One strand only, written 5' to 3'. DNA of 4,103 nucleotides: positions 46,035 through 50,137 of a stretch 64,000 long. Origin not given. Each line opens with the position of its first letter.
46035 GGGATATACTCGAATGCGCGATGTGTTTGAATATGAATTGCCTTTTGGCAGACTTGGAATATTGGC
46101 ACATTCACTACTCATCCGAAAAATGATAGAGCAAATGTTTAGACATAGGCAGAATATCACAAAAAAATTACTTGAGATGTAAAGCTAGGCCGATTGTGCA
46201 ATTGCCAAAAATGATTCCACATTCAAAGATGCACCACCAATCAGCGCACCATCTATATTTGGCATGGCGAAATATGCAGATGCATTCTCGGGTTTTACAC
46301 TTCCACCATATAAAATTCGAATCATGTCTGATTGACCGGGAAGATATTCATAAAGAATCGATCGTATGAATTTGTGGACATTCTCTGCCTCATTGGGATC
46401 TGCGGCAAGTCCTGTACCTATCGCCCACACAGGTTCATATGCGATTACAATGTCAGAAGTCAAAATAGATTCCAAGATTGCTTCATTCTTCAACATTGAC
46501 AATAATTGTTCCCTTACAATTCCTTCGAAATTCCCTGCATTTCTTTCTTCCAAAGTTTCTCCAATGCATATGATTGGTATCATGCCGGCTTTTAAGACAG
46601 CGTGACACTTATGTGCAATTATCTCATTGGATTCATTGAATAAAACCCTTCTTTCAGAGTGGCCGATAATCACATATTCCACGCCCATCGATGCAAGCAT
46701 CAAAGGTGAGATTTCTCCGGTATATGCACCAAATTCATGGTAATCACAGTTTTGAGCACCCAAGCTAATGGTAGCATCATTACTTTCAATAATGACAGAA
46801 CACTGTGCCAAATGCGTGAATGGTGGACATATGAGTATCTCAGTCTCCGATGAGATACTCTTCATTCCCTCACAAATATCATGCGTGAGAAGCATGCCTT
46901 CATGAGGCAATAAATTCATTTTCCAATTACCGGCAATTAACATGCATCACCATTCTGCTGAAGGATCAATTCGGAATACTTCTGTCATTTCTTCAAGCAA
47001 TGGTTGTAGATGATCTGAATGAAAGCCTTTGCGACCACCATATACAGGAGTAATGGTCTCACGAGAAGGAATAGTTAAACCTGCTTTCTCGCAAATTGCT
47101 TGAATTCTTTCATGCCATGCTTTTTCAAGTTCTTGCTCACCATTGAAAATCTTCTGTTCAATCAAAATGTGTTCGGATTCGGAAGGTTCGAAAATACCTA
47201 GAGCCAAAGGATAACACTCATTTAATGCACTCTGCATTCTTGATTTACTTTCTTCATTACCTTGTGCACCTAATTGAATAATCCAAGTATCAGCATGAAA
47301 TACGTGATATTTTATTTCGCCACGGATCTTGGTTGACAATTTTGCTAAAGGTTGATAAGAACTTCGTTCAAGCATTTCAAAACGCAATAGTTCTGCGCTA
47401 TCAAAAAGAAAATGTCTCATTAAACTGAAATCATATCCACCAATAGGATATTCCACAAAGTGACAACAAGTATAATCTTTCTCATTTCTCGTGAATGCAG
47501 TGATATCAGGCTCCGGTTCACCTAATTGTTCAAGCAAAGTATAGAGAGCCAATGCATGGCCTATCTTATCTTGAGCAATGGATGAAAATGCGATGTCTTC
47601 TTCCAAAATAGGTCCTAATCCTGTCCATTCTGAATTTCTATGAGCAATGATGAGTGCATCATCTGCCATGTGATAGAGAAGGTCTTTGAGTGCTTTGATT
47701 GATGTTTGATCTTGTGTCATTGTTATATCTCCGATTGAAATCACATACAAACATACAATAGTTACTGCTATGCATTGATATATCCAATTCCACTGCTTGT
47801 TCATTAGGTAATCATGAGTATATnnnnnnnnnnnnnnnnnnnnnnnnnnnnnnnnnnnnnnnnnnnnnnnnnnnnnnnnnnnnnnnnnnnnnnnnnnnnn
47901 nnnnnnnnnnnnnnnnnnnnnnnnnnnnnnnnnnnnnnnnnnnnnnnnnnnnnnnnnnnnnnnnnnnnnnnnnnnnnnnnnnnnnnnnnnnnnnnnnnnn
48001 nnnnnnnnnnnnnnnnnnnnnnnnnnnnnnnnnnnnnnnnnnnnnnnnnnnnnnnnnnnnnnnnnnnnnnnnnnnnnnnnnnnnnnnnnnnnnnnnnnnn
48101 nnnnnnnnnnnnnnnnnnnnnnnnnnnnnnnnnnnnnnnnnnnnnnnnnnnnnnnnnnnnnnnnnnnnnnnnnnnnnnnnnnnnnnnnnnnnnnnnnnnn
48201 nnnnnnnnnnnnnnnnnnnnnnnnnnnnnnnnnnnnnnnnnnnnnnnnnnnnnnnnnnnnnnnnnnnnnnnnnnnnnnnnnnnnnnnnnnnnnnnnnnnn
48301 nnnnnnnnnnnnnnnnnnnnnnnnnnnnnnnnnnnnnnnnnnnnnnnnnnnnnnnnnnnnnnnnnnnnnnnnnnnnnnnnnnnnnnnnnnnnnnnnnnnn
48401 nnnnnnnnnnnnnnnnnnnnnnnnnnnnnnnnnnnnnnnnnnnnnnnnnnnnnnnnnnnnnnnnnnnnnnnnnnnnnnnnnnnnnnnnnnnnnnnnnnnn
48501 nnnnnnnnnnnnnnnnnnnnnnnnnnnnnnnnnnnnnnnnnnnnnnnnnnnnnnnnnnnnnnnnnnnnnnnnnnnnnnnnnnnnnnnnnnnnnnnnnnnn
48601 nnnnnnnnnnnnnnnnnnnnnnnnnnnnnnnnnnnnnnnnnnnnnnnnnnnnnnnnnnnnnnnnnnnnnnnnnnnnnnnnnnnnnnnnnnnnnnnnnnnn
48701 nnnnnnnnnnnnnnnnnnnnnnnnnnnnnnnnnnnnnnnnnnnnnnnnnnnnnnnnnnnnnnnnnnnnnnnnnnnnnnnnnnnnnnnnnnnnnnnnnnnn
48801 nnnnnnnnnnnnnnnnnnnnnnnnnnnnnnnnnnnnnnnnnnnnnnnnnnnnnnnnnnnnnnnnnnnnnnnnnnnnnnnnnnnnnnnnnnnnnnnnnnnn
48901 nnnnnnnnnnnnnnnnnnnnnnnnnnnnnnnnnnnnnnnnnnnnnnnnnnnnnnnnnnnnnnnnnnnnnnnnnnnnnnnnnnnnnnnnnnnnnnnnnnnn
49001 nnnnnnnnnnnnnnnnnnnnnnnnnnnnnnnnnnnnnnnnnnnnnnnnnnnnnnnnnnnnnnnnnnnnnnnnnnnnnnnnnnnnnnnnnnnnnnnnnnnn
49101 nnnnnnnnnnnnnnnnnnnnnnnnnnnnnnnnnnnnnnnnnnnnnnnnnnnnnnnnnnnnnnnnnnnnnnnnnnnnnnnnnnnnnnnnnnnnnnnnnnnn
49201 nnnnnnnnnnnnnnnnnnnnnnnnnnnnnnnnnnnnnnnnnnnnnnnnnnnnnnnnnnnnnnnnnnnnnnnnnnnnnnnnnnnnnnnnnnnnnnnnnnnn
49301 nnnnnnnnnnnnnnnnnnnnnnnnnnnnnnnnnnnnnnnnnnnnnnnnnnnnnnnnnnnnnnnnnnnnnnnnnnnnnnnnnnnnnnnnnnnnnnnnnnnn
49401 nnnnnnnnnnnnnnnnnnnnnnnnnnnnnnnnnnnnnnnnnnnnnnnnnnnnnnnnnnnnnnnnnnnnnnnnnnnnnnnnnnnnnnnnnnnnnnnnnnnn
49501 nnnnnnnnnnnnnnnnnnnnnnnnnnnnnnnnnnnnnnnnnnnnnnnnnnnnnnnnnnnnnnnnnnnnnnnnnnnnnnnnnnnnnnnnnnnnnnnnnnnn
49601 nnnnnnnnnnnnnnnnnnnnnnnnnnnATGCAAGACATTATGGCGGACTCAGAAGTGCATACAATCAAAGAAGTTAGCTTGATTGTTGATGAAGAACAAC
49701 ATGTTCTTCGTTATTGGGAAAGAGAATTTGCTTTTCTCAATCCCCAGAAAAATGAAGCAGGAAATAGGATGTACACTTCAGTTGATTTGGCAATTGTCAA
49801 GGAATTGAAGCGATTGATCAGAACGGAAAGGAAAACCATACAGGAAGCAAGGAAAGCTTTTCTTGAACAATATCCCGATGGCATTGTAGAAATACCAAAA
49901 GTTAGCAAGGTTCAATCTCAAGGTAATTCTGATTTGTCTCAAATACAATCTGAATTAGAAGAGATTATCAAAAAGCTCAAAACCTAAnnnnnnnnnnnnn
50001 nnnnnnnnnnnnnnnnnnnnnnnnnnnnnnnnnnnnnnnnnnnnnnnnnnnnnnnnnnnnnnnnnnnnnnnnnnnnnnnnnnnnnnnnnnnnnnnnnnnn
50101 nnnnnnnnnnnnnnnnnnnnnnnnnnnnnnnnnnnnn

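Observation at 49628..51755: MerR regulator followed by a translationally coupled signal-peptide WD40 propeller and OmpA-like gene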

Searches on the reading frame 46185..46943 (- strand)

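Call 41: search_protein_families(library=pfam, proteins=[window:46185-46943:-], max_evalue=0.00001)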
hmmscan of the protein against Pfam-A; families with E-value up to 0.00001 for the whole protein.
window:46185-46943:- (252 aa): 1 family
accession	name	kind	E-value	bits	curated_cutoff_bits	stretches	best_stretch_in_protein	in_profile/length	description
PF00121.24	TIM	-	2.2e-87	293.1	20.1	1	1-251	1-244/245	Triosephosphate isomerase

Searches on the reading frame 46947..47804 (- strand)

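Call 3: search_protein_families(library=pfam, proteins=[window:46947-47804:-], max_evalue=0.01)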
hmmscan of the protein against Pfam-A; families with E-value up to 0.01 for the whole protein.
window:46947-47804:- (285 aa): 1 family
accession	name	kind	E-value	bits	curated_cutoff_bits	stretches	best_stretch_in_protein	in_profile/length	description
PF05138.18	PaaA_PaaC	-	1.9e-71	240.8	28.5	1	31-285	10-263/263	Phenylacetic acid catabolic protein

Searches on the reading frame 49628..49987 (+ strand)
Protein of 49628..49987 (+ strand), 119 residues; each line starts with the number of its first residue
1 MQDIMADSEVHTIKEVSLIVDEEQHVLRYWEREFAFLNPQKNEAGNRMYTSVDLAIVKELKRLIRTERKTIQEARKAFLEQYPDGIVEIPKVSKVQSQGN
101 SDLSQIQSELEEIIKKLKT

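Call 3: search_protein_families(library=pfam, proteins=[window:49628-49987:+], max_evalue=0.01)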
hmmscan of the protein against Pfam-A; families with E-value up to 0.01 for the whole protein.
window:49628-49987:+ (119 aa): 2 families
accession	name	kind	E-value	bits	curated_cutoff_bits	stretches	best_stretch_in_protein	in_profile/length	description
PF13411.12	MerR_1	-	1e-14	54.8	21.6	1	12-78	2-66/69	MerR HTH family regulatory protein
PF00376.29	MerR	-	0.00067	19.9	28.2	1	12-49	1-38/38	MerR family regulatory protein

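Call 4: search_protein_families(library=ncbifam, proteins=[window:49628-49987:+], max_evalue=0.01)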
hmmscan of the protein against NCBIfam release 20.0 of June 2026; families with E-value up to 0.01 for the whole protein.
window:49628-49987:+ (119 aa): 5 families
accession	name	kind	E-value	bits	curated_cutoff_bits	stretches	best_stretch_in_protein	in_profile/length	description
NF052513.1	TransRegCarH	equivalog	1.1e-10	41.3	400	1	5-82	1-77/274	HTH-type transcriptional repressor CarH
NF011617.0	PRK15043.1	equivalog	6.2e-09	35.5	417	1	10-65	3-58/243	HTH-type transcriptional regulator MlrA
TIGR02051.1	MerR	equivalog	0.00048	20.4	150.85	1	20-78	9-66/124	mercury resistance transcriptional regulator MerR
NF047375.1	HeatShock_HspR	equivalog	0.0019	18.1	105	1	10-67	3-59/92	heat shock protein transcriptional repressor HspR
NF047377.1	heat_HspR_dupli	exception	0.0024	17.4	300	1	12-64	7-58/214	heat shock protein transcriptional repressor HspR, fused homodimer type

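Call 48: search_solved_structures(query=A2, max_evalue=0.01, show_alignments=2)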
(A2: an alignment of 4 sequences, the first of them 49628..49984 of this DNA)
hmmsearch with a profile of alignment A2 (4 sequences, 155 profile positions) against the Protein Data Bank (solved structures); distinct sequences matched with E-value up to 0.01: 10.
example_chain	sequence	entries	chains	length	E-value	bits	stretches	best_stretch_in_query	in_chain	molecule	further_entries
3whp_A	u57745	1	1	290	1.7e-11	47.7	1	3-64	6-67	Probable transcriptional regulator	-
5c8d_A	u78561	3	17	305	1.8e-11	47.7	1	3-64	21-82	Light-dependent transcriptional regulator CarH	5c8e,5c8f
2jml_A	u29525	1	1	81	3.2e-07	33.9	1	11-78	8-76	DNA BINDING DOMAIN/TRANSCRIPTIONAL REGULATOR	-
7tec_A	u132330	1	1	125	1.5e-05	28.5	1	8-77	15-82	HTH-type transcriptional regulator GlnR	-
7tea_B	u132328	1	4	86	5.3e-05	26.6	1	5-76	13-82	Glutamine synthetase repressor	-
4ua1_A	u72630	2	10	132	0.00078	22.9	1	9-61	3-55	Regulatory protein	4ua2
6ldi_G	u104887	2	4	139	0.005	20.2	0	10-56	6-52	HTH-type transcriptional regulator CueR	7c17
4wls_A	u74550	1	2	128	0.0053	20.2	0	10-56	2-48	HTH-type transcriptional regulator CueR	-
1q05_A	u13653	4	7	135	0.0066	19.8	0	10-56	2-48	Transcriptional regulator cueR | HTH-type transcriptional regulator CueR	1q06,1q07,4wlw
6xh7_G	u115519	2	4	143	0.0082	19.5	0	10-56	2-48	HTH-type transcriptional regulator CueR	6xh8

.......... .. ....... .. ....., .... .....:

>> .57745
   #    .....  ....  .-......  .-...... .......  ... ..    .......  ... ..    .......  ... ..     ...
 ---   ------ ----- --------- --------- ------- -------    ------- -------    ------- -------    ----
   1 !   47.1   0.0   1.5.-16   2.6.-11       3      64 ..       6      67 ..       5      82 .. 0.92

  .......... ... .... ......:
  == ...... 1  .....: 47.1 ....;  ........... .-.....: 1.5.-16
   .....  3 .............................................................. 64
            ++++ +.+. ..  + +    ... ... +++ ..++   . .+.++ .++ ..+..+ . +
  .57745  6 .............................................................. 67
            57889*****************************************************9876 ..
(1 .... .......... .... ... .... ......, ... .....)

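Call 57: search_protein_families(library=padloc, proteins=[window:49628-49987:+], max_evalue=0.001)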
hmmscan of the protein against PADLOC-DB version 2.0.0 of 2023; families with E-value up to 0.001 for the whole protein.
window:49628-49987:+ (119 aa): 1 family
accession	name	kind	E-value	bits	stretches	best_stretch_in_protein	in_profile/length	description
PDLC04977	PDC-S26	-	0.00085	16.5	0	29-84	147-203/400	-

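Call 63: find_homologous_proteins(query=window:49628-49984:+, max_evalue=0.001)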
Query window:49628-49984:+ (119 aa): 40 proteins with E <= 0.001 among 54 candidates.
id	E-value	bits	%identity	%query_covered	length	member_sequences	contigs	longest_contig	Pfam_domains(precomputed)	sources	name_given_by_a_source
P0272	7.9e-67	240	98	100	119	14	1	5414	PF13411.13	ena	-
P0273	2.2e-61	223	92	100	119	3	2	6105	PF13411.13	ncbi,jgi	jgi:DNA-binding transcriptional MerR regulator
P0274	5.5e-60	218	90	100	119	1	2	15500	PF13411.13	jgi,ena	-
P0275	1.7e-59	216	90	100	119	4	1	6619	PF13411.13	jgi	-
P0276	2.9e-59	216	91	100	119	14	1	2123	PF13411.13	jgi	jgi:DNA-binding transcriptional MerR regulator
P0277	4.0e-59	215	88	100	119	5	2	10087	PF13411.13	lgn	-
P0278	5.2e-59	215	89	100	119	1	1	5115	PF13411.13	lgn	-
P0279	5.5e-58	212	89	100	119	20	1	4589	PF13411.13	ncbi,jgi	-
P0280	1.9e-57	210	88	100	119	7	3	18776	PF13411.13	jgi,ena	jgi:DNA-binding transcriptional MerR regulator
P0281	3.8e-57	209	87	100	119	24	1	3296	PF13411.13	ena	-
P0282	6.7e-54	198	82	100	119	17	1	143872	PF13411.13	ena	-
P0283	1.6e-49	184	79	100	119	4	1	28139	PF13411.13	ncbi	-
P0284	2.2e-49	184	79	97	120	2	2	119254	PF13411.13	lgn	-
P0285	1.0e-47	179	77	97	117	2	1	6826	PF13411.13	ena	-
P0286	1.9e-47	178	79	96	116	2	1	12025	PF13411.13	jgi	-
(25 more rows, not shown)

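Call 69: predict_structure(alignment_id=A7)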
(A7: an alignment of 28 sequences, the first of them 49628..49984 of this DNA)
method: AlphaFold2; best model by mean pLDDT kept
length: 119 residues; sequences in the alignment: 28
mean_pLDDT: 82.1   pTM: 0.62
mean pLDDT of the five models: 82.1, 81.5, 81.5, 80.6, 80.3
residues with pLDDT >= 90: 67; 70-90: 27; 50-70: 11; < 50: 14
segments of 3 or more residues with pLDDT < 50: 1-7, 91-96
pLDDT, mean of each block of 10 residues (from residue 1): 51 95 96 93 92 93 95 93 73 46 76 82
secondary structure, 60 per line:
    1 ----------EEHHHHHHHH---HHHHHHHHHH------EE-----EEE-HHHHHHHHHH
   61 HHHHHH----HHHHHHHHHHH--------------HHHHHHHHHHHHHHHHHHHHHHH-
elements in order: H13-20 H24-33 E47-49 H51-66 H71-81 H96-118

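Call 71: fold_search(model_id=the predicted structure, library=pdb)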
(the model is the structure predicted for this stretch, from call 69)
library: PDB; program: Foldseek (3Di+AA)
matches with E <= 10: 311; with E <= 0.001: 6
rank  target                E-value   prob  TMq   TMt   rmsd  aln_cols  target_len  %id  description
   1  5i44_G                7.3e-04  1.00  0.51  0.86   1.2        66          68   21  Structure of RacA-DNA complex; P21 form (released 2016-05-04)
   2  5d90_C                7.8e-04  1.00  0.53  0.48  13.1       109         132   17  Crystal structure of HiNmlR, a MerR family regulator lacking the sensor domain, bound to promoter DNA (released 2016-06-29)
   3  4wls_A                8.3e-04  1.00  0.53  0.56  13.9       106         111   20  Crystal structure of the metal-free (repressor) form of E. Coli CUER, a copper efflux regulator, bound to COPA promote (released 2015-09-02)
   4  5i44_A                9.4e-04  1.00  0.48  0.82   1.5        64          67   22  Structure of RacA-DNA complex; P21 form (released 2016-05-04)
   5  5c8e_B                9.4e-04  1.00  0.54  0.25   1.8        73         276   34  Crystal structure of Thermus thermophilus CarH bound to adenosylcobalamin and a 26-bp DNA segment (released 2015-09-30)
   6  5c8e_G                9.4e-04  1.00  0.56  0.25   2.3        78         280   35  Crystal structure of Thermus thermophilus CarH bound to adenosylcobalamin and a 26-bp DNA segment (released 2015-09-30)
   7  5d90_B                1.0e-03  1.00  0.50  0.47  13.1       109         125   18  Crystal structure of HiNmlR, a MerR family regulator lacking the sensor domain, bound to promoter DNA (released 2016-06-29)
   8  5c8e_C                1.1e-03  1.00  0.55  0.25   2.3        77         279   35  Crystal structure of Thermus thermophilus CarH bound to adenosylcobalamin and a 26-bp DNA segment (released 2015-09-30)
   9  5c8f                  1.1e-03  1.00  0.54  0.24   1.6        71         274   34  Crystal structure of light-exposed full-length Thermus thermophilus CarH bound to cobalamin (released 2015-09-30)
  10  1r8d_A                1.6e-03  1.00  0.53  0.58  14.2       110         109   20  Crystal Structure of MtaN Bound to DNA (released 2004-08-17)
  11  5i44_B                1.7e-03  1.00  0.49  0.83   1.3        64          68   22  Structure of RacA-DNA complex; P21 form (released 2016-05-04)
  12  6jni_B                1.8e-03  1.00  0.53  0.51  14.4       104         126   21  Crystal structure of the transcriptional regulator CadR from P. putida in complex with Zinc(II) and DNA (released 2019-09-25)
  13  5d8c_A                1.8e-03  1.00  0.51  0.49  13.6       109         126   17  Crystal structure of HiNmlR, a MerR family regulator lacking the sensor domain, bound to promoter DNA (released 2016-06-29)
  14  5d90_A                1.8e-03  1.00  0.51  0.48  13.2       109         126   17  Crystal structure of HiNmlR, a MerR family regulator lacking the sensor domain, bound to promoter DNA (released 2016-06-29)
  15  5c8d_E                1.9e-03  1.00  0.53  0.24   1.7        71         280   34  Crystal structure of full-length Thermus thermophilus CarH bound to adenosylcobalamin (dark state) (released 2015-09-30)
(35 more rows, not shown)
